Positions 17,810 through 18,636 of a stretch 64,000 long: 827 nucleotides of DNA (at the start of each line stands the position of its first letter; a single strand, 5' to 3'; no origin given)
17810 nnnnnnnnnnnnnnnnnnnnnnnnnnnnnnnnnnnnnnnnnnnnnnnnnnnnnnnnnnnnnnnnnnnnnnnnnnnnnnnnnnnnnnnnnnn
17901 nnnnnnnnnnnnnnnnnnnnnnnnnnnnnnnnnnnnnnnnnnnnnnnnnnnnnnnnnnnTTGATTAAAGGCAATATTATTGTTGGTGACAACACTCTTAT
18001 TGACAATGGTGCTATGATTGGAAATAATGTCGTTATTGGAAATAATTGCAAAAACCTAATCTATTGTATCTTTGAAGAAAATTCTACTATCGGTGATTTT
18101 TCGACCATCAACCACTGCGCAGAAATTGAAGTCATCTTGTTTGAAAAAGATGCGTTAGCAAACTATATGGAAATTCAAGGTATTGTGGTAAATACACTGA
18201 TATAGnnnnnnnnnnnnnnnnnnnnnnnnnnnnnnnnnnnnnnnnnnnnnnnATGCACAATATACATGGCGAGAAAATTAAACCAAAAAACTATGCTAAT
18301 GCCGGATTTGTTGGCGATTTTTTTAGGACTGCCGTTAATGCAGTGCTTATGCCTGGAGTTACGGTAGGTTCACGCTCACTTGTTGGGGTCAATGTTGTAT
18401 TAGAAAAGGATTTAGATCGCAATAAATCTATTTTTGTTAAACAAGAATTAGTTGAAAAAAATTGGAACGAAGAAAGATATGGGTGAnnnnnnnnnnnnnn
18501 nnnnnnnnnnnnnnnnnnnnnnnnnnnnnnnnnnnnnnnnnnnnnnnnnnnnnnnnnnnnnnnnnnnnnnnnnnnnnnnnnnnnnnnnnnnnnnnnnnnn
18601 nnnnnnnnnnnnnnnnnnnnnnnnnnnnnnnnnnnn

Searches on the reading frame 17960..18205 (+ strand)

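Call 42: search_protein_families(library=pfam, proteins=[window:17960-18205:+], max_evalue=0.01)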
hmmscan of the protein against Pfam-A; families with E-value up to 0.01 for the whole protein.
window:17960-18205:+ (81 aa): 2 families
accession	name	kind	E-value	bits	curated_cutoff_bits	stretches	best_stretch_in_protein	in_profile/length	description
PF00132.30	Hexapep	-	3.6e-10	39.5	27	1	5-31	1-27/36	Bacterial transferase hexapeptide (six repeats)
PF25084.1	LbH_EIF2B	-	0.00086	19.7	54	1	4-53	26-73/105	EIF2B subunit epsilon LbH domain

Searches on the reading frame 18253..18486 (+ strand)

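Call 42: search_protein_families(library=pfam, proteins=[window:18253-18486:+], max_evalue=0.01)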
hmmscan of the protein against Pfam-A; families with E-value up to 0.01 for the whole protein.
window:18253-18486:+ (77 aa): 1 family
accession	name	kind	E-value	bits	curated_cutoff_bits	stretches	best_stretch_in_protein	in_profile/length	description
PF00132.30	Hexapep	-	0.0012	18.9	27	1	22-51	6-35/36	Bacterial transferase hexapeptide (six repeats)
